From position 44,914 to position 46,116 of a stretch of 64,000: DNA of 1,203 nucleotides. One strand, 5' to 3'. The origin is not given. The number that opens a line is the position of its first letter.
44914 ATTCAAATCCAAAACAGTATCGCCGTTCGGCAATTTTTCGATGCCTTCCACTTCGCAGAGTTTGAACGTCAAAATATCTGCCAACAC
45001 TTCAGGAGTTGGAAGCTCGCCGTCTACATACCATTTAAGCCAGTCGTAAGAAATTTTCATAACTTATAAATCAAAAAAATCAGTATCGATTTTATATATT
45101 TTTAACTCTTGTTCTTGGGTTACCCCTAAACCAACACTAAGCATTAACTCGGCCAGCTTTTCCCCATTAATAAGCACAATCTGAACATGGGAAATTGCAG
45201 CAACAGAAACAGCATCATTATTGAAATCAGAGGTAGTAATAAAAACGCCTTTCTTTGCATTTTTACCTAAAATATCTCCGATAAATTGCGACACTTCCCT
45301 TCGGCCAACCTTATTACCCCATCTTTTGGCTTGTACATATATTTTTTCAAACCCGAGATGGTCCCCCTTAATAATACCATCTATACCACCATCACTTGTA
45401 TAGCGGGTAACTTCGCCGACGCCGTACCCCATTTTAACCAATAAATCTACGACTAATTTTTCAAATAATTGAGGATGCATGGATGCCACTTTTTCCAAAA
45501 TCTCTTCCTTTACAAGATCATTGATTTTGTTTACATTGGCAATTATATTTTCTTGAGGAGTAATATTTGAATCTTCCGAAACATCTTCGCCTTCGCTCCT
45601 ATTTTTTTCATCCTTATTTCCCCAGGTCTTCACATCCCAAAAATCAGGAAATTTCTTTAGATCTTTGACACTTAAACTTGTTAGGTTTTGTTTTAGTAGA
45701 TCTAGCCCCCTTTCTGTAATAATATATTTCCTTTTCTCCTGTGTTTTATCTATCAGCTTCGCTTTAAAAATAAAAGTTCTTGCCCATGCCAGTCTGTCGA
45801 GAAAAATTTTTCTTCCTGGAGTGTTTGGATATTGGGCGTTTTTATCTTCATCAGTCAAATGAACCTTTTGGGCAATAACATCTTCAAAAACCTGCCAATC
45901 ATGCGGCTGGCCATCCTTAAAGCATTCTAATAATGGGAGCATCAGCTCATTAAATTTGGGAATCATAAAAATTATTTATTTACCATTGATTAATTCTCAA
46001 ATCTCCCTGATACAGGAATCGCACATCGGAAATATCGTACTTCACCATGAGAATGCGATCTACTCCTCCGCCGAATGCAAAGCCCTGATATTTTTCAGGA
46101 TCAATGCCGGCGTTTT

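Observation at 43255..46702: Mrr-type restriction endonuclease gene inserted precisely between pheS and pheT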

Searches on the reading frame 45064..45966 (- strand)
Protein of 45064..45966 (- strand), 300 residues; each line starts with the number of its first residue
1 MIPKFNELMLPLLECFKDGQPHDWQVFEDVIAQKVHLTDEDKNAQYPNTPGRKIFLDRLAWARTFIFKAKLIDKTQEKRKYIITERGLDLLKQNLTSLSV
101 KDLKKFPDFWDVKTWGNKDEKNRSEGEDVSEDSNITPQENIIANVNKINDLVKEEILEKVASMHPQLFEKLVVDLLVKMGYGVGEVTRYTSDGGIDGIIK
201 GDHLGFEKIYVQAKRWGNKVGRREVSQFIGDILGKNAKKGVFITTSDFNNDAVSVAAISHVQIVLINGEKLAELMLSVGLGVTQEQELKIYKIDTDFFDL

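Call 3: search_protein_families(library=pfam, proteins=[window:45064-45966:-], max_evalue=0.01)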
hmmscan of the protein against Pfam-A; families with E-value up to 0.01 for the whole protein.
window:45064-45966:- (300 aa): 4 families
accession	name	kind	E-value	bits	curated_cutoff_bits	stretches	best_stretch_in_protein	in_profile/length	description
PF04471.18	Mrr_cat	-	7.7e-36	123.1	21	1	161-275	2-115/115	Restriction endonuclease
PF14338.12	Mrr_N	-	4.6e-19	68.8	29.5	1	5-93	1-87/87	Mrr N-terminal domain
PF22722.2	NA-iREase1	-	7e-10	39.3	27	1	168-272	1-105/106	NACHT-associated inactive Restriction Endonuclease 1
PF13156.12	Mrr_cat_2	-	0.00023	21.5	22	1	190-274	27-113/127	Restriction endonuclease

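Call 5: find_encoding_contigs(protein=window:45064-45966:-, flank=10000, max_places=10)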
Protein window:45064-45966:- (300 aa): 1 contig read that carries it; 1 place shown.
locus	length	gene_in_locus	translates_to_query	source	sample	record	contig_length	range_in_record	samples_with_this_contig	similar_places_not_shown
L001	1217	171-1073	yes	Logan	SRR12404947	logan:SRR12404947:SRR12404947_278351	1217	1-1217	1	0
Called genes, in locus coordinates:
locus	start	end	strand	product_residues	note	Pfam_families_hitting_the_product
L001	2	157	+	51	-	?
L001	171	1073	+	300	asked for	PF14338:Mrr_N, PF04471:Mrr_cat, PF22722:NA-iREase1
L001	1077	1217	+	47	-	?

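Call 6: find_homologous_proteins(query=window:45064-45966:-, max_evalue=1e-10)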
Query window:45064-45966:- (300 aa): 7400 proteins with E <= 1e-10 among 8000 candidates; the best 120 are listed.
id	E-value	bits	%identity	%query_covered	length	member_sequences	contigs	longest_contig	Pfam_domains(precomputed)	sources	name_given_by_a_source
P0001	3.2e-196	668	100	100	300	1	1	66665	PF14338.13,PF22722.3,PF04471.19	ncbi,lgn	-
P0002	3.4e-87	311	51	99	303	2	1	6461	PF13156.13,PF14338.13,PF22722.3,PF04471.19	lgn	-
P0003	5.0e-83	297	48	99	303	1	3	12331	PF13156.13,PF14338.13,PF22722.3,PF04471.19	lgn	-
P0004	1.7e-79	285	50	99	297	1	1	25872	PF14338.13,PF22722.3,PF04471.19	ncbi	-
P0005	1.7e-71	259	47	100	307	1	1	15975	PF13156.13,PF14338.13,PF22722.3,PF04471.19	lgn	-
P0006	4.2e-67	245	43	100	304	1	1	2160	PF13156.13,PF14338.13,PF22722.3,PF04471.19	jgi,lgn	jgi:restriction system protein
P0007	7.1e-67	244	44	100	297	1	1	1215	PF13156.13,PF14338.13,PF22722.3,PF04471.19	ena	-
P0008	1.1e-66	243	44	100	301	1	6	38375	PF13156.13,PF14338.13,PF22722.3,PF04471.19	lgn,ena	-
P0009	4.0e-66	241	45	97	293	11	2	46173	PF13156.13,PF14338.13,PF22722.3,PF04471.19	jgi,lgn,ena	jgi:restriction system protein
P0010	4.3e-66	241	43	100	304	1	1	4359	PF13156.13,PF14338.13,PF22722.3,PF04471.19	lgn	-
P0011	5.9e-66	241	43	100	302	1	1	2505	PF13156.13,PF14338.13,PF22722.3,PF04471.19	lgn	-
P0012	6.6e-66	241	43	100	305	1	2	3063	PF13156.13,PF14338.13,PF22722.3,PF04471.19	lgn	-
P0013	8.1e-66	240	43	100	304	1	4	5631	PF13156.13,PF14338.13,PF22722.3,PF04471.19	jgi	jgi:restriction system protein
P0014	9.6e-66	240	44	99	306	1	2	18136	PF13156.13,PF14338.13,PF22722.3,PF04471.19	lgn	-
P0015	1.6e-65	239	43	100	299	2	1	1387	PF13156.13,PF14338.13,PF22722.3,PF04471.19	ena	-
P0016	2.3e-65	239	44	100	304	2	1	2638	PF13156.13,PF14338.13,PF22722.3,PF04471.19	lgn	-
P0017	2.6e-65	239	42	99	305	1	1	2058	PF13156.13,PF14338.13,PF22722.3,PF04471.19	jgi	jgi:restriction system protein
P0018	3.0e-65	239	42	100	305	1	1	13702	PF13156.13,PF14338.13,PF22722.3,PF04471.19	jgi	jgi:restriction system protein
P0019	3.9e-65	238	42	99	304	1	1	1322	PF13156.13,PF14338.13,PF22722.3,PF04471.19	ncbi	-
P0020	4.6e-65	238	44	100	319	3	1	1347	PF13156.13,PF14338.13,PF22722.3,PF04471.19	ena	-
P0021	4.8e-65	238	41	100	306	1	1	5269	PF13156.13,PF14338.13,PF22722.3,PF04471.19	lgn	-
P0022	5.8e-65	238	43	100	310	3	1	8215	PF13156.13,PF14338.13,PF22722.3,PF04471.19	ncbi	ncbi:MAG: restriction endonuclease [Chitinophagaceae bacterium]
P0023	5.9e-65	238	42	100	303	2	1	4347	PF13156.13,PF14338.13,PF22722.3,PF04471.19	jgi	jgi:restriction system protein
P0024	6.5e-65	237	42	100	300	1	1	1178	PF13156.13,PF14338.13,PF22722.3,PF04471.19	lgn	-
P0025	1.5e-64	236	43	99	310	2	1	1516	PF14338.13,PF22722.3,PF04471.19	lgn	-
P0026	1.8e-64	236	43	100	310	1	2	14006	PF13156.13,PF14338.13,PF22722.3,PF04471.19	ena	-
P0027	1.8e-64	236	41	100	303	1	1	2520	PF13156.13,PF14338.13,PF22722.3,PF04471.19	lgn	-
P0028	2.3e-64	236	42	100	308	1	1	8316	PF13156.13,PF14338.13,PF22722.3,PF04471.19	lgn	-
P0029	2.5e-64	236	43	100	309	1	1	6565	PF13156.13,PF14338.13,PF22722.3,PF04471.19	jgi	jgi:restriction system protein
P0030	3.3e-64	235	42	100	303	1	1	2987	PF13156.13,PF14338.13,PF22722.3,PF04471.19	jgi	jgi:restriction system protein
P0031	6.7e-64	234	44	99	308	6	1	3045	PF13156.13,PF14338.13,PF22722.3,PF04471.19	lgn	-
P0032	7.6e-64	234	42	99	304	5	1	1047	PF13156.13,PF14338.13,PF22722.3,PF04471.19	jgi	jgi:restriction system protein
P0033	9.1e-64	234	43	100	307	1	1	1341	PF13156.13,PF14338.13,PF22722.3,PF04471.19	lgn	-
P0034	1.4e-63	233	43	100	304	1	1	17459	PF13156.13,PF14338.13,PF22722.3,PF04471.19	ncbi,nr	ncbi:MAG: restriction endonuclease [Flavisolibacter sp.]|nr:restriction endonuclease [Flavisolibacte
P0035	1.4e-63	233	43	100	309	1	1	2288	PF13156.13,PF14338.13,PF22722.3,PF04471.19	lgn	-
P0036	1.4e-63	233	42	100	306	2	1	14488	PF13156.13,PF14338.13,PF22722.3,PF04471.19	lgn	-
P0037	1.5e-63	233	43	100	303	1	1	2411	PF13156.13,PF14338.13,PF22722.3,PF04471.19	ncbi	-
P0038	2.0e-63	233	43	100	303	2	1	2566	PF13156.13,PF14338.13,PF22722.3,PF04471.19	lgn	-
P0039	2.0e-63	233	42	100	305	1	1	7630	PF13156.13,PF14338.13,PF22722.3,PF04471.19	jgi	jgi:restriction system protein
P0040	2.1e-63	232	41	99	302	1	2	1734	PF13156.13,PF14338.13,PF22722.3,PF04471.19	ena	-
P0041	2.2e-63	232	43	100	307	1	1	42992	PF13156.13,PF14338.13,PF22722.3,PF04471.19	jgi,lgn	-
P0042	2.6e-63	232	41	100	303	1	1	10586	PF13156.13,PF14338.13,PF22722.3,PF04471.19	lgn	-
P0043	3.1e-63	232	42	100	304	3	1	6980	PF13156.13,PF14338.13,PF22722.3,PF04471.19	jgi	jgi:restriction system protein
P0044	3.4e-63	232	40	100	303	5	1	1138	PF13156.13,PF14338.13,PF22722.3,PF04471.19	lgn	-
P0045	3.6e-63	232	42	100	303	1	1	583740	PF13156.13,PF14338.13,PF22722.3,PF04471.19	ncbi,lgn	-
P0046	3.6e-63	232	41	99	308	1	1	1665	PF13156.13,PF14338.13,PF22722.3,PF04471.19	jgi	jgi:restriction system protein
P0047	3.8e-63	232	42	99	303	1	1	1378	PF13156.13,PF14338.13,PF22722.3,PF04471.19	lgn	-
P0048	4.1e-63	231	41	100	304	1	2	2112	PF13156.13,PF14338.13,PF22722.3,PF04471.19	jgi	jgi:restriction system protein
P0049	5.3e-63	231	42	100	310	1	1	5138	PF13156.13,PF14338.13,PF22722.3,PF04471.19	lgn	-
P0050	5.6e-63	231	41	100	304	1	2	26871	PF13156.13,PF14338.13,PF22722.3,PF04471.19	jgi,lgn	-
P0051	7.0e-63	231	42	100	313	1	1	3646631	PF13156.13,PF14338.13,PF22722.3,PF04471.19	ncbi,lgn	-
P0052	8.1e-63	231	42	99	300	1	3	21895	PF13156.13,PF14338.13,PF22722.3,PF04471.19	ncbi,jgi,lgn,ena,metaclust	metaclust:\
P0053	9.0e-63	230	42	100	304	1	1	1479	PF13156.13,PF14338.13,PF22722.3,PF04471.19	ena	-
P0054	9.7e-63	230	40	99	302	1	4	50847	PF13156.13,PF14338.13,PF22722.3,PF04471.19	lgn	-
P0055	1.5e-62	230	42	99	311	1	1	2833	PF14338.13,PF22722.3,PF04471.19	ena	-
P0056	1.6e-62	230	42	99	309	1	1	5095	PF13156.13,PF14338.13,PF22722.3,PF04471.19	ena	-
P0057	1.7e-62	229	43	100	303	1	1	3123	PF13156.13,PF14338.13,PF22722.3,PF04471.19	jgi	jgi:restriction system protein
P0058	1.8e-62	229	42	100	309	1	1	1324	PF13156.13,PF14338.13,PF22722.3,PF04471.19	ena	-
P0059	1.9e-62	229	44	99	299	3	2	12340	PF13156.13,PF14338.13,PF22722.3,PF04471.19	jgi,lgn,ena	-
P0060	2.6e-62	229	41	99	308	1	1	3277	PF13156.13,PF14338.13,PF22722.3,PF04471.19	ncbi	-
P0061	2.7e-62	229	41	100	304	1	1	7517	PF13156.13,PF14338.13,PF22722.3,PF04471.19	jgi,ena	-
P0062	2.8e-62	229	42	99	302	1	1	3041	PF13156.13,PF14338.13,PF22722.3,PF04471.19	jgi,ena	-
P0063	2.8e-62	229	40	99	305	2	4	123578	PF13156.13,PF14338.13,PF22722.3,PF04471.19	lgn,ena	-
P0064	2.8e-62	229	43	99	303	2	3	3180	PF13156.13,PF14338.13,PF22722.3,PF04471.19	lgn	-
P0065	2.9e-62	229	42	100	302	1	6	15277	PF13156.13,PF14338.13,PF22722.3,PF04471.19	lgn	-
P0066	3.4e-62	228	42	99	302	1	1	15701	PF13156.13,PF14338.13,PF22722.3,PF04471.19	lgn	-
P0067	3.6e-62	228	40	99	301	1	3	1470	PF13156.13,PF14338.13,PF22722.3,PF04471.19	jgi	jgi:restriction system protein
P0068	5.2e-62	228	41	99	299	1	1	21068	PF13156.13,PF14338.13,PF22722.3,PF04471.19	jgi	jgi:restriction system protein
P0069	5.7e-62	228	43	100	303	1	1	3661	PF13156.13,PF14338.13,PF22722.3,PF04471.19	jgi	jgi:restriction system protein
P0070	5.8e-62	228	41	99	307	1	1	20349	PF13156.13,PF14338.13,PF22722.3,PF04471.19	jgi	-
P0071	5.9e-62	228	40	99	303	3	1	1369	PF13156.13,PF14338.13,PF22722.3,PF04471.19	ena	-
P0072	6.4e-62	228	40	100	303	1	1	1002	PF13156.13,PF14338.13,PF22722.3,PF04471.19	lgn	-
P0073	6.4e-62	228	42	99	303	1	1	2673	PF13156.13,PF14338.13,PF22722.3,PF04471.19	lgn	-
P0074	6.5e-62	228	42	97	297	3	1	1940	PF13156.13,PF14338.13,PF22722.3,PF04471.19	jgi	-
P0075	7.4e-62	227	41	100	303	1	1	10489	PF13156.13,PF14338.13,PF22722.3,PF04471.19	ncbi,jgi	jgi:restriction system protein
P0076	7.5e-62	227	42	100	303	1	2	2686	PF13156.13,PF14338.13,PF22722.3,PF04471.19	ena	-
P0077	7.7e-62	227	41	99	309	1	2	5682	PF14338.13,PF22722.3,PF04471.19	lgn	-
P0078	8.6e-62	227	43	99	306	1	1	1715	PF13156.13,PF14338.13,PF22722.3,PF04471.19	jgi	-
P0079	9.0e-62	227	39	99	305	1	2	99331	PF13156.13,PF14338.13,PF22722.3,PF04471.19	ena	-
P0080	9.1e-62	227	41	100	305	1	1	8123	PF13156.13,PF14338.13,PF22722.3,PF04471.19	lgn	-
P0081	1.0e-61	227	41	99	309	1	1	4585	PF13156.13,PF14338.13,PF22722.3,PF04471.19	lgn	-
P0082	1.1e-61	227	40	100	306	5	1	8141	PF13156.13,PF14338.13,PF22722.3,PF04471.19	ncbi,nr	ncbi:MAG TPA: restriction endonuclease [Chitinophagaceae bacterium]|nr:restriction endonuclease [Chi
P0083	1.1e-61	227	41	99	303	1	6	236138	PF13156.13,PF14338.13,PF22722.3,PF04471.19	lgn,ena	-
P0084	1.2e-61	227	42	100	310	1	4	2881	PF13156.13,PF14338.13,PF22722.3,PF04471.19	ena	-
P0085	1.3e-61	227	42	100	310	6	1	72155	PF13156.13,PF14338.13,PF22722.3,PF04471.19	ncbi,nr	ncbi:MAG: restriction endonuclease [Sphingobacteriales bacterium]|nr:restriction endonuclease [Sphin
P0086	1.4e-61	226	44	99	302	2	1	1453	PF14338.13,PF22722.3,PF04471.19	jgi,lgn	jgi:restriction system protein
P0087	1.5e-61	226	42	100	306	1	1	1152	PF13156.13,PF14338.13,PF22722.3,PF04471.19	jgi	jgi:restriction system protein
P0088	1.5e-61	226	41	99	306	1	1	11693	PF13156.13,PF14338.13,PF22722.3,PF04471.19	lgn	-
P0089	1.6e-61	226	43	100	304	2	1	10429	PF13156.13,PF14338.13,PF22722.3,PF04471.19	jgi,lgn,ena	-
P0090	1.8e-61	226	42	100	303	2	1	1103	PF13156.13,PF14338.13,PF22722.3,PF04471.19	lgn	-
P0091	1.9e-61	226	41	99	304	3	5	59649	PF13156.13,PF14338.13,PF22722.3,PF04471.19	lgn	-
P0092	2.0e-61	226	40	99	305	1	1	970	PF13156.13,PF14338.13,PF22722.3,PF04471.19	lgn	-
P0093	2.0e-61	226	42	100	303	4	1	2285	PF13156.13,PF14338.13,PF22722.3,PF04471.19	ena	-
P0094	2.1e-61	226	41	99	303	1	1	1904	PF13156.13,PF14338.13,PF22722.3,PF04471.19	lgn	-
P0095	2.1e-61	226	43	99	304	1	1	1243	PF13156.13,PF14338.13,PF22722.3,PF04471.19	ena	-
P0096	2.2e-61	226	43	99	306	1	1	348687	PF13156.13,PF14338.13,PF22722.3,PF04471.19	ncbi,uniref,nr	ncbi:restriction endonuclease [Anabaena sp. UHCC 0451]|uniref:restriction endonuclease n=1 Tax=Anaba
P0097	2.4e-61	226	42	100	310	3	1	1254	PF13156.13,PF14338.13,PF22722.3,PF04471.19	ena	-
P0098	2.4e-61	226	42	99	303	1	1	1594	PF13156.13,PF14338.13,PF22722.3,PF04471.19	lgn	-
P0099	2.6e-61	226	41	99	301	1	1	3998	PF13156.13,PF14338.13,PF22722.3,PF04471.19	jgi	-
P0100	2.7e-61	226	40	99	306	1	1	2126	PF13156.13,PF14338.13,PF22722.3,PF04471.19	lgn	-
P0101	3.3e-61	225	43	99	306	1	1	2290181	PF13156.13,PF14338.13,PF22722.3,PF04471.19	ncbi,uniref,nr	ncbi:restriction endonuclease [Marinitoga sp. 1137]|uniref:restriction endonuclease n=1 Tax=Marinito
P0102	3.4e-61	225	43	99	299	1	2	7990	PF13156.13,PF14338.13,PF22722.3,PF04471.19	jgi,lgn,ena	-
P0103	3.5e-61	225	41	99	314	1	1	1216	PF13156.13,PF14338.13,PF22722.3,PF04471.19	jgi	jgi:restriction system protein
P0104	3.9e-61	225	41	100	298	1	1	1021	PF13156.13,PF14338.13,PF22722.3,PF04471.19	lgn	-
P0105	3.9e-61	225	42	99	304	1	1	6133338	PF14338.13,PF22722.3,PF04471.19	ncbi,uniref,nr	ncbi:restriction endonuclease [Dictyobacter aurantiacus]|uniref:Restriction endonuclease n=1 Tax=Dic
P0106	4.2e-61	225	42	99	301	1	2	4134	PF13156.13,PF14338.13,PF22722.3,PF04471.19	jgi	jgi:restriction system protein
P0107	4.4e-61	225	43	100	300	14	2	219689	PF13156.13,PF14338.13,PF22722.3,PF04471.19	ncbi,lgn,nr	ncbi:restriction endonuclease [Porphyromonadaceae sp. NP-X]|nr:restriction endonuclease [Porphyromon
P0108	4.6e-61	225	42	100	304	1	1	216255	PF13156.13,PF14338.13,PF22722.3,PF04471.19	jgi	jgi:restriction system protein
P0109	4.6e-61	225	42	100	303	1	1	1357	PF13156.13,PF14338.13,PF22722.3,PF04471.19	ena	-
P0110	4.7e-61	225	43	99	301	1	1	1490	PF13156.13,PF14338.13,PF22722.3,PF04471.19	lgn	-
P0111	4.8e-61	225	41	99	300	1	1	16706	PF13156.13,PF14338.13,PF22722.3,PF04471.19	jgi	-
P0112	5.1e-61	225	40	100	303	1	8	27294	PF13156.13,PF14338.13,PF22722.3,PF04471.19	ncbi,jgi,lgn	jgi:restriction system protein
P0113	5.5e-61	225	42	100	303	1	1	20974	PF13156.13,PF14338.13,PF22722.3,PF04471.19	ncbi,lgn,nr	ncbi:MAG TPA: restriction endonuclease [Chitinophagaceae bacterium]|nr:restriction endonuclease [Chi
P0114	5.8e-61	224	41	99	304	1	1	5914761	PF14338.13,PF22722.3,PF04471.19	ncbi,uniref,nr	ncbi:restriction endonuclease [Dictyobacter sp. S3.2.2.5]|uniref:Restriction endonuclease n=1 Tax=Di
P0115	5.8e-61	224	40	100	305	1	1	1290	PF13156.13,PF14338.13,PF22722.3,PF04471.19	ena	-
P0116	6.2e-61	224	40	100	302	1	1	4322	PF13156.13,PF14338.13,PF22722.3,PF04471.19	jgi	jgi:restriction system protein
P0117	6.3e-61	224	41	99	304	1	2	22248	PF13156.13,PF14338.13,PF22722.3,PF04471.19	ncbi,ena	-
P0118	6.9e-61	224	41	100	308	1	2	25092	PF13156.13,PF14338.13,PF22722.3,PF04471.19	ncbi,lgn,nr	ncbi:MAG: restriction endonuclease [Bacteroidota bacterium]|nr:restriction endonuclease [Bacteroidot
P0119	7.5e-61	224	44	99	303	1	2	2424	PF13156.13,PF14338.13,PF22722.3,PF04471.19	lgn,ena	-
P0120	7.8e-61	224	43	99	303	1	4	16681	PF13156.13,PF14338.13,PF22722.3,PF04471.19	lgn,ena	-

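Call 7: find_encoding_contigs(protein=P0002, flank=6000, max_places=4)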
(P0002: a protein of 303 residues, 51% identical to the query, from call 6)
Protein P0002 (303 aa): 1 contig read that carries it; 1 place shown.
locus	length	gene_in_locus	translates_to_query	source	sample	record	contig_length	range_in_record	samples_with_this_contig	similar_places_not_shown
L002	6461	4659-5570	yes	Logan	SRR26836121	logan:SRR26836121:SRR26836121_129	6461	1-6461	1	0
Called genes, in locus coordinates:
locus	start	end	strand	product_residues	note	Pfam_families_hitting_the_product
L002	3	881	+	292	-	?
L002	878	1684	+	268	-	-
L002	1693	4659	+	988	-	PF04313:HSDR_N, PF00270:DEAD, PF04851:ResIII, PF18766:SWI2_SNF2, PF22679:T1R_D3-like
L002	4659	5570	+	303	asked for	PF14338:Mrr_N, PF04471:Mrr_cat, PF22722:NA-iREase1, PF13156:Mrr_cat_2 (weak)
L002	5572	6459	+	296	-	?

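Call 8: find_encoding_contigs(protein=P0004, flank=6000, max_places=4)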
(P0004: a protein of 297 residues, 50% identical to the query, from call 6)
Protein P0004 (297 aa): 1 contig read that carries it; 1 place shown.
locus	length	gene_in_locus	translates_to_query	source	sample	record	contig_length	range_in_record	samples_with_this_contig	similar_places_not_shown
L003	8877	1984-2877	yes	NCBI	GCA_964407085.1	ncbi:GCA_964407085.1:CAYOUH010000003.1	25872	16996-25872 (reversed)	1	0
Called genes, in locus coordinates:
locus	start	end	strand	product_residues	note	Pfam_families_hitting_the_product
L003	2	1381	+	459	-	?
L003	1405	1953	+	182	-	-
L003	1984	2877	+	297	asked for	PF14338:Mrr_N, PF04471:Mrr_cat, PF22722:NA-iREase1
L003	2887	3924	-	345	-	PF02547:Queuosine_synth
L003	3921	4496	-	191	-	-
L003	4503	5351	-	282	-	PF01435:Peptidase_M48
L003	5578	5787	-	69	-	-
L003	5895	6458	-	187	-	PF01725:Ham1p_like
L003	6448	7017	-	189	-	PF01928:CYTH (weak)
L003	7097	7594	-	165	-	PF00334:NDK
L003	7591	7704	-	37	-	-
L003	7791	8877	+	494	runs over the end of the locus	PF00749:tRNA-synt_1c, PF19269:Anticodon_2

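Call 9: find_encoding_contigs(protein=P0003, flank=6000, max_places=4)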
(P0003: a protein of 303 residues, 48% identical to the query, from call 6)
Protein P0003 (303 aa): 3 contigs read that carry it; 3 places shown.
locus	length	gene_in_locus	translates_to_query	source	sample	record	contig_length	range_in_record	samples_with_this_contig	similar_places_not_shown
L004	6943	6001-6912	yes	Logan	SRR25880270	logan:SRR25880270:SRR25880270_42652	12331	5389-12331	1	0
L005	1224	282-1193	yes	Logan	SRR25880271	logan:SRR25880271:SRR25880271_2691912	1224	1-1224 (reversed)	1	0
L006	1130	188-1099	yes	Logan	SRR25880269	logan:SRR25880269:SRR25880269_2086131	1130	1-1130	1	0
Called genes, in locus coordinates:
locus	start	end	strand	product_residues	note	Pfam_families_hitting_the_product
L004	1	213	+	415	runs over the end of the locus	PF01420:Methylase_S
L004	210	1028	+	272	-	-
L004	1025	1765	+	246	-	PF09509:Hypoth_Ymh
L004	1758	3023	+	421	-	PF14082:SduA_C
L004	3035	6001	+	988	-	PF04313:HSDR_N, PF00270:DEAD (weak), PF04851:ResIII, PF18766:SWI2_SNF2, PF22679:T1R_D3-like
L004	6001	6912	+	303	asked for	PF14338:Mrr_N, PF04471:Mrr_cat, PF22722:NA-iREase1, PF13156:Mrr_cat_2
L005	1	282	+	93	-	?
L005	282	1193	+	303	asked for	PF14338:Mrr_N, PF04471:Mrr_cat, PF22722:NA-iREase1, PF13156:Mrr_cat_2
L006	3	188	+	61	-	?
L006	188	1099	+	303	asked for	PF14338:Mrr_N, PF04471:Mrr_cat, PF22722:NA-iREase1, PF13156:Mrr_cat_2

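Call 18: search_solved_structures(query=window:45064-45966:-, max_evalue=0.01, show_alignments=3)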
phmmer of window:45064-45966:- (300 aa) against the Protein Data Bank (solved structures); distinct sequences matched with E-value up to 0.01: 0.

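Call 19: search_protein_families(library=padloc, proteins=[window:45064-45966:-], max_evalue=0.001)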
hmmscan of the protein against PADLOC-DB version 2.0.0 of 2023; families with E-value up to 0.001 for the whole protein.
window:45064-45966:- (300 aa): 8 families
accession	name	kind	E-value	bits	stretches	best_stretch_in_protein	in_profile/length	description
PDLC03657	mREase_IV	-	3.8e-63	211.7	1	2-299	3-315/317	Type IV methyl-directed restriction enzyme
PDLC04796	PDC-S02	-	5.9e-28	95.9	1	127-299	207-380/390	-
PDLC04806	PDC-S02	-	1.3e-22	78.5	1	142-277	163-302/324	-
PDLC04819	PDC-S02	-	8.7e-22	75.8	1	108-276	141-307/334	-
PDLC04815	PDC-S02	-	3.5e-11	41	1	129-275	174-318/346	-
PDLC03663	mREase_IV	-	2e-08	31.3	1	162-275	411-523/544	Type IV methyl-directed restriction enzyme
PDLC00631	ZorD1|ZorD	-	3.3e-08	29.8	1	141-277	923-1062/1071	"SWI2/SNF2 helicase, Mrr-like nuclease"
PDLC03203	mREase_II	-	3.1e-07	27.9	1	156-283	242-379/393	Type II methyl-directed restriction enzyme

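Call 37: search_solved_structures(query=A1, max_evalue=1, show_alignments=1)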
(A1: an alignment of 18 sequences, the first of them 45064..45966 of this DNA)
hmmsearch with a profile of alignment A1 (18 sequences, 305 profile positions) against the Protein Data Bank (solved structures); distinct sequences matched with E-value up to 1: 6.
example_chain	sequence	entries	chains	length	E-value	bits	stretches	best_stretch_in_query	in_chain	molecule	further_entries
4xqk_A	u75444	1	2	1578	2.2e-06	30.3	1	195-281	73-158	LlaBIII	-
4f0p_A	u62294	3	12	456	0.001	21.5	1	184-284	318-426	Restriction endonuclease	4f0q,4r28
5mfb_A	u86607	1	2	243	0.28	13.5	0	12-59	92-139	YIII(Dq)4CqI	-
13gm_C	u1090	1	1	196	0.36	13.2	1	17-162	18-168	Charged multivesicular body protein 1a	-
4d4e_A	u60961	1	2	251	0.45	12.9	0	10-49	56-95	ARMADILLO REPEAT PROTEIN ARM00016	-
1r73_A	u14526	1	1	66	0.68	12.3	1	37-82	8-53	50S ribosomal protein L29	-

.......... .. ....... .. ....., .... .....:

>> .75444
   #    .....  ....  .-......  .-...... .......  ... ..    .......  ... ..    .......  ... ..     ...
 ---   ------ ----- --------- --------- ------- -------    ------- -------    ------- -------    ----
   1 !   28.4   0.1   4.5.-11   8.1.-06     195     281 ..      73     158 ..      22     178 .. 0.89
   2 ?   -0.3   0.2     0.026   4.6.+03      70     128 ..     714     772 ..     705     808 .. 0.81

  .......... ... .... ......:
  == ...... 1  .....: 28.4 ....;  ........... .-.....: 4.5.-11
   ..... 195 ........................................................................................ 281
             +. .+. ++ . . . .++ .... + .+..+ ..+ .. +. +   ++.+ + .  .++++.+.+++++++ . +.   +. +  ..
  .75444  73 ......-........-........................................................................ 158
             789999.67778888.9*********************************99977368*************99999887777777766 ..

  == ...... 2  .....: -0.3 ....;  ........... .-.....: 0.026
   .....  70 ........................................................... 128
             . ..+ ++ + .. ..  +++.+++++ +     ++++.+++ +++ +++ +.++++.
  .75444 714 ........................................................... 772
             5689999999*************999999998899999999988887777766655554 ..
